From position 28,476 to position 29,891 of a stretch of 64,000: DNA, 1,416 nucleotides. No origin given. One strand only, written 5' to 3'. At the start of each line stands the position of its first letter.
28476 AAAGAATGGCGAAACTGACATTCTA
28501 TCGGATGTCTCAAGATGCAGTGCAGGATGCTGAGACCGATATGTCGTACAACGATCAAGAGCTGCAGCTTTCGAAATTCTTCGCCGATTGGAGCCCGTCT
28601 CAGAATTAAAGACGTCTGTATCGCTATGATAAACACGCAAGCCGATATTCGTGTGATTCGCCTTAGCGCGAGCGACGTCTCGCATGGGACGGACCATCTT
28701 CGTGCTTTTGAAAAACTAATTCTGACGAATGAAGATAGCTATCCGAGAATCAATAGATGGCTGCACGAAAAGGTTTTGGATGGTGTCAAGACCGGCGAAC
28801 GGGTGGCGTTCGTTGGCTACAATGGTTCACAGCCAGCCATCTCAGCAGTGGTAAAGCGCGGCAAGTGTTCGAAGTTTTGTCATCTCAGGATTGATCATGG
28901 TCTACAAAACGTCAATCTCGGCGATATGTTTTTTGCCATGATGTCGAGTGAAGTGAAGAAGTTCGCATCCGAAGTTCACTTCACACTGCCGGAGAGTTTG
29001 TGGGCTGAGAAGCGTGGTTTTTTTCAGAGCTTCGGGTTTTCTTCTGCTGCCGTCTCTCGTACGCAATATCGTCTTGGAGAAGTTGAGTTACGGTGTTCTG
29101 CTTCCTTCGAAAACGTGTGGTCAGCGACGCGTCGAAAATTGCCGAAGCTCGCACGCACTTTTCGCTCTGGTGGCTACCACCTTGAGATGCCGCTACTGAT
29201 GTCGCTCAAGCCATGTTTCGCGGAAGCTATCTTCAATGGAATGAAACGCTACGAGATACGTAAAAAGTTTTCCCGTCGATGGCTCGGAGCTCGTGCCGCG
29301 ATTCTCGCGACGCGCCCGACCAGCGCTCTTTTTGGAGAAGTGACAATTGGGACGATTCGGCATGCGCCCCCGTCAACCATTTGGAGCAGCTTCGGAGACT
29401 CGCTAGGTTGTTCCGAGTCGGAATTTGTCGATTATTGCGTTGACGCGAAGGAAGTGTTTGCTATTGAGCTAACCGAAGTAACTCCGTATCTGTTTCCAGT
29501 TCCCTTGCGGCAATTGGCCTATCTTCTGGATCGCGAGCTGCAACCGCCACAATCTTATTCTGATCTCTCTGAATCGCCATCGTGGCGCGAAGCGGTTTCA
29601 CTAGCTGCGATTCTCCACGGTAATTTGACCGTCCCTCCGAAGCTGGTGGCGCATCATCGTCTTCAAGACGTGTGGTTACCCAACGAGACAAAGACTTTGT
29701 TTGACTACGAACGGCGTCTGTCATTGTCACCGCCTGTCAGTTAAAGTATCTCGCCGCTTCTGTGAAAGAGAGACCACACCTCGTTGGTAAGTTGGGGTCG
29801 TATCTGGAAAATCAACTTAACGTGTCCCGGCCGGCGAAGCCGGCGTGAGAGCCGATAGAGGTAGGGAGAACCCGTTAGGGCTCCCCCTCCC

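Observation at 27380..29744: Candidate novel system: low-GC gene pair of a tandem-domain dCTP-deaminase-like protein and a GNAT-ASCH fusion, attached to nrdJ and flanked by mobile and TA debris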

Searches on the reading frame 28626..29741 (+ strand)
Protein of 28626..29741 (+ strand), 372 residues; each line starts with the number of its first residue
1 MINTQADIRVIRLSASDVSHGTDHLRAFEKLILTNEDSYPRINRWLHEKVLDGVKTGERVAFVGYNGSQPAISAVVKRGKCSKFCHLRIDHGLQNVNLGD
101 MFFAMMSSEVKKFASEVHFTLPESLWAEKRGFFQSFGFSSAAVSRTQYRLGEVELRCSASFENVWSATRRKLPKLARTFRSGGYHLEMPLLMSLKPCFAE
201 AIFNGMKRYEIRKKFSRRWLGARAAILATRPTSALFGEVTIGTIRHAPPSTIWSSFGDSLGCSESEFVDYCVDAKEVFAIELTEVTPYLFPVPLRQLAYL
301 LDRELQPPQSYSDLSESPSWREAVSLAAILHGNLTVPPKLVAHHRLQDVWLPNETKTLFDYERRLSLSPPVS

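Call 3: search_protein_families(library=pfam, proteins=[window:28626-29741:+], max_evalue=1)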
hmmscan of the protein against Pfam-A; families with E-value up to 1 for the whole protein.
window:28626-29741:+ (372 aa): 3 families
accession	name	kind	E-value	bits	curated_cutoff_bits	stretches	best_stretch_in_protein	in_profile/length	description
PF04266.20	ASCH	-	0.011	16.8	21.2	1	192-274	1-79/103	ASCH domain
PF13673.13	Acetyltransf_10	-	0.036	14.5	23.6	1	61-141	32-110/128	Acetyltransferase (GNAT) domain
PF12961.13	DUF3850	-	0.26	11.9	22.9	1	194-214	6-26/77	Domain of unknown function (DUF3850)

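Call 4: search_protein_families(library=padloc, proteins=[window:28626-29741:+], max_evalue=1)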
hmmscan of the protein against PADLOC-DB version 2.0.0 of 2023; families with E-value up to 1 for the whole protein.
window:28626-29741:+ (372 aa): 3 families
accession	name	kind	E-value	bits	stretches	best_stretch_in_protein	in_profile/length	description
PDLC04425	PDC-M11B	-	2.4e-22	77.8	1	188-316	1-124/132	-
PDLC04424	PDC-M11B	-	3.6e-20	70.4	1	188-315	8-130/142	-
PDLC04423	PDC-M11B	-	9.7e-06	23.7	1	192-314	1-118/164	-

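Call 5: search_protein_families(library=ncbifam, proteins=[window:28626-29741:+], max_evalue=1)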
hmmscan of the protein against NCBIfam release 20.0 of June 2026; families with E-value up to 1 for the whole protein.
window:28626-29741:+ (372 aa): 0 families

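Call 9: find_homologous_proteins(query=window:28626-29741:+)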
Query window:28626-29741:+ (372 aa): 172 proteins with E <= 0.001 among 4982 candidates; the best 120 are listed.
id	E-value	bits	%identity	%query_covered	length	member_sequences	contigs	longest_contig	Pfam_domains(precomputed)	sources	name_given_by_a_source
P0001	5.1e-251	850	100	100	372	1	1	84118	-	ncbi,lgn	-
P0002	3.5e-197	673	81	97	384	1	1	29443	-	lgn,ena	-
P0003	2.1e-149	516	65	96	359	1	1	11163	-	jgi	jgi:predicted transcriptional regulator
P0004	5.0e-148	511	63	95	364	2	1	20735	-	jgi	jgi:predicted transcriptional regulator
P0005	1.1e-146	507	62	96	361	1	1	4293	-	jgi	jgi:predicted transcriptional regulator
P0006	8.5e-145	501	62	96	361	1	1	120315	-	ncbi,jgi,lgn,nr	ncbi:MAG: hypothetical protein QOC81_412 [Thermoanaerobaculia bacterium]|jgi:predicted transcription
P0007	3.9e-134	465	57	97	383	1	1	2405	-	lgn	-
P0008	2.4e-111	391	51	90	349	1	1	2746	-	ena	-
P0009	1.2e-108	382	49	92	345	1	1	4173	-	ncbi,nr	ncbi:ASCH domain-containing protein [bacterium]|nr:ASCH domain-containing protein [bacterium]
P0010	2.4e-107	377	50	91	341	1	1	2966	-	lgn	-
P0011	3.9e-105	370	49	91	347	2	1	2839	-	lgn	-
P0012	3.0e-104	367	50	88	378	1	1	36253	-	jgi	jgi:predicted transcriptional regulator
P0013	5.7e-104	366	48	90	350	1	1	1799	-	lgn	-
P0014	1.8e-103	365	48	89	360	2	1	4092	PF04033.19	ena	-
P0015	2.5e-103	364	51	88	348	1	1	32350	-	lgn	-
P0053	5.5e-95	337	47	88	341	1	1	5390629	-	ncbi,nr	ncbi:MAG: hypothetical protein IPK82_27895 [Polyangiaceae bacterium]|nr:hypothetical protein [Polyan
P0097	1.9e-90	322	47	89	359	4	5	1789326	-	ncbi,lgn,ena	ncbi:MAG: hypothetical protein WAN60_15655 [Candidatus Sulfotelmatobacter sp.]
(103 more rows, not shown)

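Call 13: find_encoding_contigs(protein=P0001, flank=10000, max_places=3)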
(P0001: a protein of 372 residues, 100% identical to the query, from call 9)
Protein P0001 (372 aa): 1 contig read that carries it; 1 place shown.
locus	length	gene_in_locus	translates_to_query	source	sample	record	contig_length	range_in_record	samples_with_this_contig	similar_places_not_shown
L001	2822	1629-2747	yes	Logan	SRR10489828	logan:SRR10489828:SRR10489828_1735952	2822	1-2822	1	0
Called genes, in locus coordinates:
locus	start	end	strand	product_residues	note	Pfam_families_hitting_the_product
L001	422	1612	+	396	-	PF06559:DCD_N, PF22769:DCD, PF22569:DCD_C, PF22769:DCD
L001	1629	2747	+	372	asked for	-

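Call 14: find_encoding_contigs(protein=P0006, flank=8000, max_places=2)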
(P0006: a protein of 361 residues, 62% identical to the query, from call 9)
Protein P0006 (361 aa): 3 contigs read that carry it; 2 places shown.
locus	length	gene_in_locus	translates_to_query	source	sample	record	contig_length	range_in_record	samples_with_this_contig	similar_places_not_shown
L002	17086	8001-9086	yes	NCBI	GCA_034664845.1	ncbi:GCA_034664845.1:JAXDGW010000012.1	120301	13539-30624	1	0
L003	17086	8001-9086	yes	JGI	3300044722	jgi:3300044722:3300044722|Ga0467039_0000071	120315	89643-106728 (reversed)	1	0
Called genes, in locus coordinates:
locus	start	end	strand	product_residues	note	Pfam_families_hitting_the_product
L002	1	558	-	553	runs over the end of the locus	PF13231:PMT_2 (weak)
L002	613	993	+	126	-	PF09925:DUF2157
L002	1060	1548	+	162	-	-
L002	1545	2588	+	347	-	-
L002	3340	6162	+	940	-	PF08471:Ribonuc_red_2_N, PF02867:Ribonuc_red_lgC, PF12637:TSCPD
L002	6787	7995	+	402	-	PF06559:DCD_N, PF22769:DCD, PF22569:DCD_C, PF22769:DCD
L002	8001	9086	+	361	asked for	-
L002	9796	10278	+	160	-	-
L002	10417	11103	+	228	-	PF03544:TonB_C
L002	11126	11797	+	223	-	PF03544:TonB_C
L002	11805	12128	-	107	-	-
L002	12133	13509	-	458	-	-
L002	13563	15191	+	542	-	PF01425:Amidase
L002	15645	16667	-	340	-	PF03435:Sacchrp_dh_NADP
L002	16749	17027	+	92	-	-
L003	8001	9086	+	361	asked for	-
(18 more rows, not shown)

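Call 15: find_encoding_contigs(protein=P0053, flank=8000, max_places=2)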
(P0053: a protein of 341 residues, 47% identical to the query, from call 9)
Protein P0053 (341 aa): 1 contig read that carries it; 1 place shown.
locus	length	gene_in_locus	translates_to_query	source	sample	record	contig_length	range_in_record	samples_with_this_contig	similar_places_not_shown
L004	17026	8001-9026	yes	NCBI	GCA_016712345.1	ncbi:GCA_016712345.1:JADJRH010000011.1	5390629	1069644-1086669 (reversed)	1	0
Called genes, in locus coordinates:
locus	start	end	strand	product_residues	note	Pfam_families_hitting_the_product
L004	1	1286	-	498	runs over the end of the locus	PF25390:WD40_RLD, PF13540:RCC1_2, PF00415:RCC1 (weak), PF13540:RCC1_2 (weak), PF00415:RCC1 (weak), PF25390:WD40_RLD, PF00415:RCC1, PF13540:RCC1_2, +2 more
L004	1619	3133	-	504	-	-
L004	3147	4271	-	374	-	-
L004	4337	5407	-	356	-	-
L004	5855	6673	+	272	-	-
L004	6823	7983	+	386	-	PF06559:DCD_N, PF22769:DCD, PF22569:DCD_C, PF22769:DCD (weak)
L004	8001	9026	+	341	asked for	-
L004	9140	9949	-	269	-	PF13672:PP2C_2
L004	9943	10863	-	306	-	PF05488:PAAR_motif (faint)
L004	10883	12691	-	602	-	PF05954:Phage_GPD, PF04717:Phage_base_V, PF22178:Gp5_trimer_C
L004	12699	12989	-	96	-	-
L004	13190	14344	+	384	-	PF00069:Pkinase, PF01636:APH (faint), PF07714:PK_Tyr_Ser-Thr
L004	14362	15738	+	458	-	PF00069:Pkinase, PF01636:APH (faint), PF03109:ABC1 (faint), PF07714:PK_Tyr_Ser-Thr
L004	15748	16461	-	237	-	PF04542:Sigma70_r2 (faint)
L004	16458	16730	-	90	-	-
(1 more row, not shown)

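Call 16: find_encoding_contigs(protein=P0097, flank=8000, max_places=2)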
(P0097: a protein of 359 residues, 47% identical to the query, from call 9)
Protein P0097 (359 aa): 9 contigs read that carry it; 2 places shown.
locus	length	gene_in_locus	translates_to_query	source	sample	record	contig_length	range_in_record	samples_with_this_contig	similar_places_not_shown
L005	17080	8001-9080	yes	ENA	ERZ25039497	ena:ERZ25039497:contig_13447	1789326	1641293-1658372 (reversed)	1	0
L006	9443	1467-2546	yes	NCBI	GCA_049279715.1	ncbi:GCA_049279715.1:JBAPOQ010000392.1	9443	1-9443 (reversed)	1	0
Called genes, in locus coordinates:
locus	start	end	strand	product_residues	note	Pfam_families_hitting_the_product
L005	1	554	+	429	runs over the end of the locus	PF00324:AA_permease, PF13520:AA_permease_2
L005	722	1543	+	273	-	PF00691:OmpA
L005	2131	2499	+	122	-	-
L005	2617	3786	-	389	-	PF00158:Sigma54_activat (faint), PF13191:AAA_16 (faint), PF00004:AAA (weak), PF07724:AAA_2, PF07728:AAA_5 (weak), PF13401:AAA_22 (weak), PF10431:ClpB_D2-small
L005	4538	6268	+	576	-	PF13200:DUF4015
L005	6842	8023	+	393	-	PF06559:DCD_N, PF22769:DCD, PF22569:DCD_C, PF22769:DCD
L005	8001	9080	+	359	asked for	-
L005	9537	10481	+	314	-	PF01063:Aminotran_4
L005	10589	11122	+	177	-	PF05163:DinB, PF12867:DinB_2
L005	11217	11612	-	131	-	PF01850:PIN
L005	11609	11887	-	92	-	PF02604:PhdYeFM_antitox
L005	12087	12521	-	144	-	PF02077:SURF4, PF05514:HR_lesion (faint), PF07681:DoxX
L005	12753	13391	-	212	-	PF02525:Flavodoxin_2, PF03358:FMN_red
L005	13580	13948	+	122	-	PF01638:HxlR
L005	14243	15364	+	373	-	PF00437:T2SSE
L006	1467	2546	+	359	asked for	-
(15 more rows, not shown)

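Call 22: search_solved_structures(query=A1, max_evalue=10, show_alignments=3)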
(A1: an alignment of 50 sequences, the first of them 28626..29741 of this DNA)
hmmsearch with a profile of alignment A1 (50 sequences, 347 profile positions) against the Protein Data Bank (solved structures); distinct sequences matched with E-value up to 10: 7.
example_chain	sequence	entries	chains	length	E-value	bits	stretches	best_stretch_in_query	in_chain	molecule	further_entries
5guq_A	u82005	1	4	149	2.7e-23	85.8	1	191-330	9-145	Helix-turn-helix domain-containing protein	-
5gus_A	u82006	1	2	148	2.8e-23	85.7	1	191-330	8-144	Helix-turn-helix domain-containing protein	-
5y6c_A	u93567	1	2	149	1.3e-22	83.6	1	191-330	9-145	Helix-turn-helix domain-containing protein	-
5y6b_A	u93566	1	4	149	1.3e-22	83.5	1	191-330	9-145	Helix-turn-helix domain-containing protein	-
2kku_A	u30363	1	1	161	1e-06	31.3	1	197-300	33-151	Uncharacterized protein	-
2dp9_A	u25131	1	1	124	0.59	12.3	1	192-296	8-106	Hypothetical protein TTHA0113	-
1wk2_A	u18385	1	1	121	0.77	11.9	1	193-296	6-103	HYPOTHETICAL PROTEIN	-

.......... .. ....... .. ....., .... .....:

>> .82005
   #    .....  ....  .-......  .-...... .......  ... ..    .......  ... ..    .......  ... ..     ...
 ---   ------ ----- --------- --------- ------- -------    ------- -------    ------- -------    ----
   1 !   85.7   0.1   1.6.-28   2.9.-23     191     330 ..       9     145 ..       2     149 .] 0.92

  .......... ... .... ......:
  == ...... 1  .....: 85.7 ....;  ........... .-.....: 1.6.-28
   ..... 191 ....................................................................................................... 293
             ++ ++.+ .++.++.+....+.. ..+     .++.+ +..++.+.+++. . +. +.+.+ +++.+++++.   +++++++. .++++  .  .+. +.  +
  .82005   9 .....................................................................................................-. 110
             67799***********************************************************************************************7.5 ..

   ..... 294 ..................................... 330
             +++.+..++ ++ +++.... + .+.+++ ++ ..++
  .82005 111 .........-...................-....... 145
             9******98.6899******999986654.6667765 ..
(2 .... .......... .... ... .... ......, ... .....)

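Call 25: find_related_loci(query=A1, collection=genome_contigs, flank=10000)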
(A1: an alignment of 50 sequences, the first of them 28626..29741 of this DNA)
Query A1 (372 aa) in genome_contigs; peptide patterns used: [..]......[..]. (x = any residue, [..] = any of these).
113 stretches matched a pattern; 68 encode a relative of the query (tblastn E <= 1e-3); 68 distinct loci.
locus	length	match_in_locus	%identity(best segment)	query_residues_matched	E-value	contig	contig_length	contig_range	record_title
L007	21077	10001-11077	62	1-359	6e-152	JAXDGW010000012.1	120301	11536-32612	MAG: Thermoanaerobaculia bacterium isolate BP_51 scaffold_383872, whole genome shotgun sequence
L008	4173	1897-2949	48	1-351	5e-117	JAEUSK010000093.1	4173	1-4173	MAG: bacterium isolate new MAG-301 k141_2019207, whole genome shotgun sequence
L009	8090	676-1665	49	5-334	2e-110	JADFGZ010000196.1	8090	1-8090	MAG: Acidobacteria bacterium isolate B32T1B5 B32T1B5_NODE12955, whole genome shotgun sequence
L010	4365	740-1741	49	5-336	5e-105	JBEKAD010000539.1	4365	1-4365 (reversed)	MAG: Terriglobia bacterium isolate SPRUCE 104 SPRUCE_104_539, whole genome shotgun sequence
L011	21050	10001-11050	45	5-342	1e-103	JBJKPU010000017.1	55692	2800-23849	MAG: Terriglobia bacterium isolate Bin_15 S1Ck127_392156_flag_0_multi_17.0050_len_55692, whole genome shotgun sequence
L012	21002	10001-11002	47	1-332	2e-101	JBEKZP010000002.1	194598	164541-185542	MAG: Terriglobales bacterium isolate SPRUCE 72 SPRUCE_72_2, whole genome shotgun sequence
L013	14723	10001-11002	47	5-336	1e-100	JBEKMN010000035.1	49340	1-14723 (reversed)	MAG: Terriglobia bacterium isolate SPRUCE 395 SPRUCE_395_35, whole genome shotgun sequence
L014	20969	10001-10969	47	10-332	1e-99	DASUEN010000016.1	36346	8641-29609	MAG TPA_asm: Thermoanaerobaculia bacterium isolate SMAG_U1354 k141_811080, whole genome shotgun sequence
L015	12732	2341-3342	47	5-336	5e-100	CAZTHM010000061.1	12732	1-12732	MAG TPA_asm: uncultured Acidobacteriota bacterium isolate SRP119689_co1_326 genome assembly, contig: NODE_7244_length_12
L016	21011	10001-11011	45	1-335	2e-99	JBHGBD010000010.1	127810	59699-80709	MAG: Terriglobia bacterium isolate SBS.BIN.50 SBSBIN50_contig_10, whole genome shotgun sequence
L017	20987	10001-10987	47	5-333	2e-99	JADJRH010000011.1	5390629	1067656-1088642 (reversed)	MAG: Polyangiaceae bacterium isolate Fred_18-Q3-R57-64_MAXAC.407 tig00350861-10-53847230, whole genome shotgun sequence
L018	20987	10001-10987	47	8-334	3e-98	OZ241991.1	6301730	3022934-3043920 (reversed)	MAG: Bryobacterales bacterium isolate be22c93e-b65f-4d75-a14f-d13794267050 genome assembly, chromosome: 1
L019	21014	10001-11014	45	9-343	4e-98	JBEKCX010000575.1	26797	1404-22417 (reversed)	MAG: Terracidiphilus sp. isolate SPRUCE 16 SPRUCE_16_575, whole genome shotgun sequence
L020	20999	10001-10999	44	2-334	1e-97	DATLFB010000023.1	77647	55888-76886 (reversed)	MAG TPA_asm: Thermoanaerobaculia bacterium isolate SMAG_U14391 k141_1856801, whole genome shotgun sequence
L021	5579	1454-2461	43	1-336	2e-97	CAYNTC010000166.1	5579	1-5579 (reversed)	MAG TPA_asm: uncultured Pirellulales bacterium isolate binchicken_co34_499 genome assembly, contig: NODE_26410_length_55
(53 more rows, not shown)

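Call 27: predict_structure(alignment_id=A1)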
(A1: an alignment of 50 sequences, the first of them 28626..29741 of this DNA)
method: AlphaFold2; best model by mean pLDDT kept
length: 372 residues; sequences in the alignment: 50
mean_pLDDT: 87.9   pTM: 0.77
mean pLDDT of the five models: 87.9, 87.3, 87.1, 87.0, 85.4
residues with pLDDT >= 90: 284; 70-90: 39; 50-70: 15; < 50: 34
segments of 3 or more residues with pLDDT < 50: 1-4, 342-363, 365-369
pLDDT, mean of each block of 10 residues (from residue 1): 62 94 97 96 97 97 92 97 96 88 93 95 96 97 94 96 95 82 81 97 96 97 96 95 98 97 97 98 91 92 93 95 90 57 40 39 48 52
secondary structure, 60 per line:
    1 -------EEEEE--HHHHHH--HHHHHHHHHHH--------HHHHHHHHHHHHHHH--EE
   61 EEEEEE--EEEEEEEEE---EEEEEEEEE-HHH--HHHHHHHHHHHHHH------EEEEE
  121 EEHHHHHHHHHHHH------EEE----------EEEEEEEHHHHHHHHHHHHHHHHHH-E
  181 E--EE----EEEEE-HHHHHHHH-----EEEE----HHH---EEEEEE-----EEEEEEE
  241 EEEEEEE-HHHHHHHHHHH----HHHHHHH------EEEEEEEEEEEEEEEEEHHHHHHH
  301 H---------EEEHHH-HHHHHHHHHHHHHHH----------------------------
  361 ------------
elements in order: E8-12 H15-20 H23-33 H42-56 E59-66 E69-77 E81-89 H96-109 E116-122 H123-134 E141-143 E154-160 H161-178 E190-194 H196-203 E209-212 E223-228 E234-247 H249-259 H264-270 E277-293 H294-301 E311-313 H318-332

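Call 30: fold_search(model_id=the predicted structure, library=pdb)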
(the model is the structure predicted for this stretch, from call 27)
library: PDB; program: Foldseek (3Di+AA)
matches with E <= 10: 1049; with E <= 0.001: 350
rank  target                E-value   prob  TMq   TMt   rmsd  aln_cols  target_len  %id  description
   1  5y6b_A                1.2e-11  1.00  0.33  0.81   2.5       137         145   33  Crystal structure of ZmASCH Y47F mutant protein from Zymomonas mobilis (released 2018-07-18)
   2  5guq_C                1.3e-11  1.00  0.34  0.81   2.4       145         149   30  Crystal structure of ASCH from Zymomonas mobilis (released 2017-08-30)
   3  5gus_B                1.6e-11  1.00  0.33  0.81   2.6       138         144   33  Crystal structure of ASCH domain from Zymomonas mobilis (released 2017-08-30)
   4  5y6b_B                2.3e-11  1.00  0.33  0.83   2.4       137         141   33  Crystal structure of ZmASCH Y47F mutant protein from Zymomonas mobilis (released 2018-07-18)
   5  5y6b_D                2.5e-11  1.00  0.33  0.84   2.5       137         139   33  Crystal structure of ZmASCH Y47F mutant protein from Zymomonas mobilis (released 2018-07-18)
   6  5guq_A                2.7e-11  1.00  0.35  0.85   2.7       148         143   30  Crystal structure of ASCH from Zymomonas mobilis (released 2017-08-30)
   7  5y6c_A                3.7e-11  1.00  0.33  0.82   2.5       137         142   32  Crystal structure of ZmASCH S128A mutant protein from Zymomonas mobilis (released 2018-07-18)
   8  5gus_A                1.7e-10  1.00  0.33  0.82   3.1       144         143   32  Crystal structure of ASCH domain from Zymomonas mobilis (released 2017-08-30)
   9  8osp_A                2.8e-08  1.00  0.32  0.61   4.7       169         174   12  GCN5-related N-Acetyltransferase from Lactobacillus curiae (released 2023-07-05)
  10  1tiq_A                1.0e-07  1.00  0.32  0.60   4.8       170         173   10  Crystal Structure of an Acetyltransferase (PaiA) in complex with CoA and DTT from Bacillus subtilis, Northeast Structu (released 2004-07-13)
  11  1tiq_B                1.7e-07  1.00  0.31  0.64   4.6       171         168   10  Crystal Structure of an Acetyltransferase (PaiA) in complex with CoA and DTT from Bacillus subtilis, Northeast Structu (released 2004-07-13)
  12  8gxk_A                1.0e-06  1.00  0.32  0.58   5.4       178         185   11  Pseudomonas jinjuensis N-acetyltransferase (released 2022-10-12)
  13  4e2a_B                1.2e-06  1.00  0.30  0.57   5.1       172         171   12  Crystal Structure of the Putative acetyltransferase from Streptococcus mutans (released 2013-03-13)
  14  4e2a_A                1.8e-06  1.00  0.30  0.57   5.1       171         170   12  Crystal Structure of the Putative acetyltransferase from Streptococcus mutans (released 2013-03-13)
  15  3g8w_A                2.8e-06  1.00  0.29  0.59   4.8       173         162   13  Crystal structure of a probable acetyltransferase from Staphylococcus epidermidis ATCC 12228 (released 2009-03-03)
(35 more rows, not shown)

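Call 37: find_related_loci(query=A1, collection=viral_contigs, flank=10000)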
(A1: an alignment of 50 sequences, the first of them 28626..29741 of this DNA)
Query A1 (372 aa) in viral_contigs; peptide patterns used: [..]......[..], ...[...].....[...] (x = any residue, [..] = any of these).
16 stretches matched a pattern; 3 encode a relative of the query (tblastn E <= 1e-3); 3 distinct loci.
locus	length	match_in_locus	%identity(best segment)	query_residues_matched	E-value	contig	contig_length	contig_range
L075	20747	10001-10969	40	3-333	5e-81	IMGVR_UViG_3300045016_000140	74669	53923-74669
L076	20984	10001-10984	47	5-332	1e-94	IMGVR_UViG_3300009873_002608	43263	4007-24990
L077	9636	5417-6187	39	1-257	3e-51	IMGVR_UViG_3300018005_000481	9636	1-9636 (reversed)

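Call 51: search_protein_families(library=padloc, alignment_id=A3, max_evalue=0.00001)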
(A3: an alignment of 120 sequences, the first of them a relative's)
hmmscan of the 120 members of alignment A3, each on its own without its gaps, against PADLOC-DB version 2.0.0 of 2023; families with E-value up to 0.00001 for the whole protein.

A. member 1, L007:5343-8162:+ (940 aa): 0 families

B. families by the number of members that match (of 120 scanned): 314 families (the first 25 are shown)
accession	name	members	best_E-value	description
PDLC04639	PDC-M41B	3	1.9e-126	-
PDLC04569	PDC-M30B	3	3.7e-125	-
PDLC03019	MTase_I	2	2.9e-201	Type I methyltransferase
PDLC04566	PDC-M30A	2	7.7e-139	-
PDLC03633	MTase_III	2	1.1e-109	Type III methyltransferase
PDLC03644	MTase_III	2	2e-74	Type III methyltransferase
PDLC03354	MTase_II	2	1.4e-66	Type II methyltransferase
PDLC04141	capP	2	1.3e-52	capP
PDLC03640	MTase_III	2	6e-52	Type III methyltransferase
PDLC03032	MTase_I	2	7.8e-49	Type I methyltransferase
PDLC03636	MTase_III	2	7.1e-46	Type III methyltransferase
PDLC04568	PDC-M30A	2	5.5e-45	-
PDLC04567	PDC-M30A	2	1.9e-42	-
PDLC03638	MTase_III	2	2.3e-38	Type III methyltransferase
PDLC03635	MTase_III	2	2.4e-37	Type III methyltransferase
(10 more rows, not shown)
